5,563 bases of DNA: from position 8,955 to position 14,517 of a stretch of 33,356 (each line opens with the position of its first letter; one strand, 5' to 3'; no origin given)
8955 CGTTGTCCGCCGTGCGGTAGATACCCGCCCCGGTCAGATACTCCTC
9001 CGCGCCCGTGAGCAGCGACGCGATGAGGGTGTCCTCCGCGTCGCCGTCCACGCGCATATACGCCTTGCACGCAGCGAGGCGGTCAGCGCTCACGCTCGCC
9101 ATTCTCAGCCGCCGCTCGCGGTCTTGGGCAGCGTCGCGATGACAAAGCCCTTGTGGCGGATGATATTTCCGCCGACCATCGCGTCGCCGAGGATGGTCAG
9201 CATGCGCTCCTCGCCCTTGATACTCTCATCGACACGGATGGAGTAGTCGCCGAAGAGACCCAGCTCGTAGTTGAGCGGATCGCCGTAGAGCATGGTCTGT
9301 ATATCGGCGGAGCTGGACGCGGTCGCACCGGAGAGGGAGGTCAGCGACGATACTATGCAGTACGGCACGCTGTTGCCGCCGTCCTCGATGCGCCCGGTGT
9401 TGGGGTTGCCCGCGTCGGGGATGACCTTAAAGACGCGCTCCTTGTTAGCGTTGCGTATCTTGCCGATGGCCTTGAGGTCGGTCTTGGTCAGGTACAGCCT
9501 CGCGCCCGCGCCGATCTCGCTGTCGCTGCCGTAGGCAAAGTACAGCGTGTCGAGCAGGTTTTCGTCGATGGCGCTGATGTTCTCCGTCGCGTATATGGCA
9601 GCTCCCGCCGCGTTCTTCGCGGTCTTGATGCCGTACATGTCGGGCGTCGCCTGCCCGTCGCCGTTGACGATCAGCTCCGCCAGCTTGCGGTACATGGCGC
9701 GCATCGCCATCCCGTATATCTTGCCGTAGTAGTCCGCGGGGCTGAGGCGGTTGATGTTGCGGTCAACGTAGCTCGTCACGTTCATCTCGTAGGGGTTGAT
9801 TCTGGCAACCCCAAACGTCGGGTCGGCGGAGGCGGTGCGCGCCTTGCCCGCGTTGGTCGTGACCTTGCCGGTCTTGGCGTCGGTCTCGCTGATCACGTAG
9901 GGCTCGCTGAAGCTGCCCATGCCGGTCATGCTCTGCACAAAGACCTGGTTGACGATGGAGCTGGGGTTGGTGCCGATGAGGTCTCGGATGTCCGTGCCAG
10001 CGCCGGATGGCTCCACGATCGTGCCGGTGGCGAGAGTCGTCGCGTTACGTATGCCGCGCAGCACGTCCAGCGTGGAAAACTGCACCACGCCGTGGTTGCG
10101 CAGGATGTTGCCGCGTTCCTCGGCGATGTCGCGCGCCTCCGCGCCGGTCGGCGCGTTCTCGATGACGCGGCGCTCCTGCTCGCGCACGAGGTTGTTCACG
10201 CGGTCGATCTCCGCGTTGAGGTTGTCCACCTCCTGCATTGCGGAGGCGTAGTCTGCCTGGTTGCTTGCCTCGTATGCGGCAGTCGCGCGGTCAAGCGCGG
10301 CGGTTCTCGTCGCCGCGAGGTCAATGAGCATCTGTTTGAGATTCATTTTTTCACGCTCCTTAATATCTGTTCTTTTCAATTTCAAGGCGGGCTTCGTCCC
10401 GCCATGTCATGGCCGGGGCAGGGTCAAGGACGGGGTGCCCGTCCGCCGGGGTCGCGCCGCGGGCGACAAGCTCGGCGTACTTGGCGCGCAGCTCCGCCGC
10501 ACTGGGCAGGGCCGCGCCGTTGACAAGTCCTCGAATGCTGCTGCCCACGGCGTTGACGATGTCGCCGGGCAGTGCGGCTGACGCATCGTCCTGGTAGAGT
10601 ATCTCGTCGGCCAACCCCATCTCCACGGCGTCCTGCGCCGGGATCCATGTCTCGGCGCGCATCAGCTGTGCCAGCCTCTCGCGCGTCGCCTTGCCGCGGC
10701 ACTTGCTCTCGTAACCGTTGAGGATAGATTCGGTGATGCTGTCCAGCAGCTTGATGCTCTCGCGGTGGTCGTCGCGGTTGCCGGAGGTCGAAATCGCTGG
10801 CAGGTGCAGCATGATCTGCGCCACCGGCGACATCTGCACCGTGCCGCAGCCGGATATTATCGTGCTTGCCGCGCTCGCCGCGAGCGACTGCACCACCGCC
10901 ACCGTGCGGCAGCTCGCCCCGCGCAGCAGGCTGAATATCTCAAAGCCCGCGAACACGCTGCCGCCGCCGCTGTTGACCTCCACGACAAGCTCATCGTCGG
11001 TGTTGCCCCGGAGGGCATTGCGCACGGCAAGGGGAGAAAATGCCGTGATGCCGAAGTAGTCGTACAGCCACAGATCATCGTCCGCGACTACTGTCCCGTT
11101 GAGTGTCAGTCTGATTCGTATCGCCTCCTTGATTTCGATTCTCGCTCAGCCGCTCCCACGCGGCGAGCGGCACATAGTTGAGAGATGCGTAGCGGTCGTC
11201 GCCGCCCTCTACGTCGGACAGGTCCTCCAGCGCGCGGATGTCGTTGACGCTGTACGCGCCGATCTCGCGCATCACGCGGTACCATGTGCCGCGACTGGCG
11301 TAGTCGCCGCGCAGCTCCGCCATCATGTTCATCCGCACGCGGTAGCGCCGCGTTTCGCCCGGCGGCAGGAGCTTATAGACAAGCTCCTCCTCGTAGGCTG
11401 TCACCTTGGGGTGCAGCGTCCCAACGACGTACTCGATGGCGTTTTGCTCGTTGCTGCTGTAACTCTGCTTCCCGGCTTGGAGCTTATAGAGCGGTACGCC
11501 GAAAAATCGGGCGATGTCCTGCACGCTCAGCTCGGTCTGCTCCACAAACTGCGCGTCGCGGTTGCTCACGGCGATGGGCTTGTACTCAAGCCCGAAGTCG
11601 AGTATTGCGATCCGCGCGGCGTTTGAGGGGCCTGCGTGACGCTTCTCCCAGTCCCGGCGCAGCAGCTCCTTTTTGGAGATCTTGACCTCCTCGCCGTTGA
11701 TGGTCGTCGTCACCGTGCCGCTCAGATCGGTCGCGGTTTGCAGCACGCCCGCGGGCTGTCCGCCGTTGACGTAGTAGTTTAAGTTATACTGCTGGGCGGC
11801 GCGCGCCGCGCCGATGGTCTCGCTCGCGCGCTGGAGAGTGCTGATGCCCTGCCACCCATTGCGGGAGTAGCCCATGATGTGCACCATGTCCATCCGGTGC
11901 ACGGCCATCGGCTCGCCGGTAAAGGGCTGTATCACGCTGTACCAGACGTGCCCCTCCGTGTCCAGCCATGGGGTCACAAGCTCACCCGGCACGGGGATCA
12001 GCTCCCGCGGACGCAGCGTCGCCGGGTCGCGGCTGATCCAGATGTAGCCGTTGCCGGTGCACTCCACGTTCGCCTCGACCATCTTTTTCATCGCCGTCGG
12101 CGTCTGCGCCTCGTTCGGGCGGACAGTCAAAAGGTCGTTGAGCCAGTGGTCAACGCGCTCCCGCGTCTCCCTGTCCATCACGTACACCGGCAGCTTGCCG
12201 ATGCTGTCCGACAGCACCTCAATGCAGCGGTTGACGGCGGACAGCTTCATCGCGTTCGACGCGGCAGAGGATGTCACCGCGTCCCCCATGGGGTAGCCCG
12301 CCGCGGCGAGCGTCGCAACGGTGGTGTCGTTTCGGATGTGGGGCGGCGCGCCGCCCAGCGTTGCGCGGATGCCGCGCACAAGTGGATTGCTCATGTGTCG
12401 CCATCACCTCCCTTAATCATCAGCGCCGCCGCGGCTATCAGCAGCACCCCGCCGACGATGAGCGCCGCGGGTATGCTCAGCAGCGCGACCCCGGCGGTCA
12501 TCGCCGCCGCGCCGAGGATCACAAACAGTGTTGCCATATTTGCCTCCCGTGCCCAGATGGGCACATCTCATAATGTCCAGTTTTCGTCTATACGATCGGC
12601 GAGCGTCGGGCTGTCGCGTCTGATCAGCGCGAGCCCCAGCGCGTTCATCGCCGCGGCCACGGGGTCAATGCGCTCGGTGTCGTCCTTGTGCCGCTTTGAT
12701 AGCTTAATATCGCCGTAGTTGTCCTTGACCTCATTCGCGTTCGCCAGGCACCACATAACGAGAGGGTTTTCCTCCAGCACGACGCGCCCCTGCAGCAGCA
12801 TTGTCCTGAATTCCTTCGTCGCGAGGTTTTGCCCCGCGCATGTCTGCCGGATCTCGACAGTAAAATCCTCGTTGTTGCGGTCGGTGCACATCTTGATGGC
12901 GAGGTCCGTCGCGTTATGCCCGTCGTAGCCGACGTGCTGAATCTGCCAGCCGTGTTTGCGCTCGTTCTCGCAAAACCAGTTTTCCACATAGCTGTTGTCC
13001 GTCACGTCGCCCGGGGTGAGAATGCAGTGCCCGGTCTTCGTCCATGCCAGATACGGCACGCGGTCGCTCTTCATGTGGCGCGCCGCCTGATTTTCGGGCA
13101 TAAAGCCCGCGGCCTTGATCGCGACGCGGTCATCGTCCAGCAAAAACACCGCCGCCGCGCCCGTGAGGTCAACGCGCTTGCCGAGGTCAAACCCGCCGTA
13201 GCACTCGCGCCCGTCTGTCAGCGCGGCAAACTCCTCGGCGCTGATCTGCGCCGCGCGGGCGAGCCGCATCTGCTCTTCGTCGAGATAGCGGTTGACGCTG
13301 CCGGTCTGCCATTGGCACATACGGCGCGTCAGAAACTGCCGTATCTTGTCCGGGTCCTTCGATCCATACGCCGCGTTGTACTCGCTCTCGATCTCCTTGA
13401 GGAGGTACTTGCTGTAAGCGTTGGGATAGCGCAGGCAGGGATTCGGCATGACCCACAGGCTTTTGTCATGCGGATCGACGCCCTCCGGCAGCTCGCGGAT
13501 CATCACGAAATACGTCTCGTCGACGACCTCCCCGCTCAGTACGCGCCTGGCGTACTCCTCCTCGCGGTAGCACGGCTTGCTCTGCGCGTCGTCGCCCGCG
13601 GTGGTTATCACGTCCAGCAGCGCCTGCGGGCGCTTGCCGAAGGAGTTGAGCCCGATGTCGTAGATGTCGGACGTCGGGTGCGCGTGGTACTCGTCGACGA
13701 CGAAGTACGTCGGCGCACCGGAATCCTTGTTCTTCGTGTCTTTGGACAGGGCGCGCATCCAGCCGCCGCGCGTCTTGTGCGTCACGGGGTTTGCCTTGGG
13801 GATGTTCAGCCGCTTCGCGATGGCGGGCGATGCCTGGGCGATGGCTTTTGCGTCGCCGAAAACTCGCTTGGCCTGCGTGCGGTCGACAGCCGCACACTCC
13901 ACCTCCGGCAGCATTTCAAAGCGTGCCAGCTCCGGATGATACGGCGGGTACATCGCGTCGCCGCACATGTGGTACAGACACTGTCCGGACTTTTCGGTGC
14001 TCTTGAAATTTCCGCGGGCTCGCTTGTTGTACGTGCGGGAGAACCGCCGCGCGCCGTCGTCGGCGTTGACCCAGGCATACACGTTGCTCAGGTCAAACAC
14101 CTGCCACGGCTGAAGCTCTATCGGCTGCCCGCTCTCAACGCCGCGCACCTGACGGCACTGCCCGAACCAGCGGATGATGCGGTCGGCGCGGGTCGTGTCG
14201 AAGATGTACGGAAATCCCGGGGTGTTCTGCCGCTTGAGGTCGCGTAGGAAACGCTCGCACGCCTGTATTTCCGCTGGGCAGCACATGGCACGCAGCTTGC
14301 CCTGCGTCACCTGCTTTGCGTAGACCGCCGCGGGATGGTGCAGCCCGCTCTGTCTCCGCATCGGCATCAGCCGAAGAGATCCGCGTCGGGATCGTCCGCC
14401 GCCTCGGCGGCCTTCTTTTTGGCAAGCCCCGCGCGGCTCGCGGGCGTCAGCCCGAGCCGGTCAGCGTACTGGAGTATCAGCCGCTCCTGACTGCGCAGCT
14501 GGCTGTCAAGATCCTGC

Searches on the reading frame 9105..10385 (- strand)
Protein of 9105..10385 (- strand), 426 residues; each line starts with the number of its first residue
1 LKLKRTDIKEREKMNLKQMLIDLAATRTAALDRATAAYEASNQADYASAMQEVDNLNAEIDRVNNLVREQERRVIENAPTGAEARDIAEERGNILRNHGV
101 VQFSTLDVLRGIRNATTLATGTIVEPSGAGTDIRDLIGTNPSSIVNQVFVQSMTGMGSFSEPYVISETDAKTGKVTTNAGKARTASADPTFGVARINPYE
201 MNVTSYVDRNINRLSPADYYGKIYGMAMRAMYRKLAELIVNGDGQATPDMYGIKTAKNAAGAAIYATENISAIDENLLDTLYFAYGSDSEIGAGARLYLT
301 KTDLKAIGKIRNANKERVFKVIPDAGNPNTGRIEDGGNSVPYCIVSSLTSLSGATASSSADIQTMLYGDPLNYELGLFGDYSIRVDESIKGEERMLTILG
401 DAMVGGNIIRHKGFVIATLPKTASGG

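Call 56: search_protein_families(library=phrogs, proteins=[window:9105-10385:-], max_evalue=0.00001)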
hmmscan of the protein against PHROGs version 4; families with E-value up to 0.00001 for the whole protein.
window:9105-10385:- (426 aa): 1 family
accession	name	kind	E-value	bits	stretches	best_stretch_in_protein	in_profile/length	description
phrog_10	-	head and packaging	1.2e-16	61.9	1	8-424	253-640/752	major head protein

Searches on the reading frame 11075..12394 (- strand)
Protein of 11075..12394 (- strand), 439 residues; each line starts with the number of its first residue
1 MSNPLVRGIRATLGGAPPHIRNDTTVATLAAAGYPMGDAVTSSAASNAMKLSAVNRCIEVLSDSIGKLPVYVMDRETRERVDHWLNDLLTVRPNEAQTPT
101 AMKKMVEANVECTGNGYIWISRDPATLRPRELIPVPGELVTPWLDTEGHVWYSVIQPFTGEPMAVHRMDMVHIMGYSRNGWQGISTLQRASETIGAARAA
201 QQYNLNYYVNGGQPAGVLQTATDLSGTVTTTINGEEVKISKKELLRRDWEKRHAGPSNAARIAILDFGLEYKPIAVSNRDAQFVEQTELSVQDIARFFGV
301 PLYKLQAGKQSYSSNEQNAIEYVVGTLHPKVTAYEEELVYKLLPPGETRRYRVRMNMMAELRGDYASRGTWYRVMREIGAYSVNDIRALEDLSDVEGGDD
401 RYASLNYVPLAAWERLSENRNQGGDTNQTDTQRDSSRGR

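Call 56: search_protein_families(library=phrogs, proteins=[window:11075-12394:-], max_evalue=0.00001)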
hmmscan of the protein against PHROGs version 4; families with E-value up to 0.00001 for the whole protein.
window:11075-12394:- (439 aa): 6 families
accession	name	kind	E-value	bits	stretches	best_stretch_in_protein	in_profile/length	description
phrog_12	-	head and packaging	7.4e-99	333.5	1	44-428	86-450/646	portal protein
phrog_2662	-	head and packaging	3.5e-51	175.6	1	40-408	56-421/717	portal protein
phrog_5929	-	head and packaging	7.1e-45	154.1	1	237-431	27-223/228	portal protein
phrog_11323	-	unknown function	2.6e-23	83.5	1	309-428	7-127/130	-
phrog_2271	-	head and packaging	4.3e-13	48.9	1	47-411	48-402/859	portal protein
phrog_21454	-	unknown function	2.5e-08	34.5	1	243-403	14-171/320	-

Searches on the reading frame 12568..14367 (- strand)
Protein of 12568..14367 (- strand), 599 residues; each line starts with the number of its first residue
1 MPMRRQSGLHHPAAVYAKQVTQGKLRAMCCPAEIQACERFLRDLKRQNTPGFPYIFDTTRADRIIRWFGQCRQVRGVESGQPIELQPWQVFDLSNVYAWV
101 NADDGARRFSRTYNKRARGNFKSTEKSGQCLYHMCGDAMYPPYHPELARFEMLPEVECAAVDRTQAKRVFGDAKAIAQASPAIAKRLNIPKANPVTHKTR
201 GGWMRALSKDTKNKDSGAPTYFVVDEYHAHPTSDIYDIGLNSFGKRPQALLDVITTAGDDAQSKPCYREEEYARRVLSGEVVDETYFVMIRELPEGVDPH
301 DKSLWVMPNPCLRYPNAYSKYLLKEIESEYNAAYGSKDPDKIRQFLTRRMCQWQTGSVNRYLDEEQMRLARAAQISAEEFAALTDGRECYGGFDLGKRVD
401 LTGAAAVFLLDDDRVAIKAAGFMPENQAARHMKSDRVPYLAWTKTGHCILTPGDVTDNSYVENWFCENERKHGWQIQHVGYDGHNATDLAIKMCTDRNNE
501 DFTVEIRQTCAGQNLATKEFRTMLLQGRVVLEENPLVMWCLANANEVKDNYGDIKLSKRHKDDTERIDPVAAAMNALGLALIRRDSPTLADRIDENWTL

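Call 56: search_protein_families(library=phrogs, proteins=[window:12568-14367:-], max_evalue=0.00001)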
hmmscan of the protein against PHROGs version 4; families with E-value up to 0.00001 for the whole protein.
window:12568-14367:- (599 aa): 6 families
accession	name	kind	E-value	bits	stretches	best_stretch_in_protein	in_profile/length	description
phrog_9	-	head and packaging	1.3e-121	408.9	1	16-591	170-674/812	terminase large subunit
phrog_2699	-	head and packaging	1.2e-62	212.6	1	271-586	3-299/315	terminase large subunit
phrog_10517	-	head and packaging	6.7e-33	115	1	13-134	37-155/207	terminase large subunit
phrog_4914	-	head and packaging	1.6e-32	113.9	1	9-220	7-211/213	terminase large subunit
phrog_7331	-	head and packaging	2.6e-15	57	1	492-589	5-101/113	terminase large subunit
phrog_37124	-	unknown function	5.1e-07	30.6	1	394-516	2-132/143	-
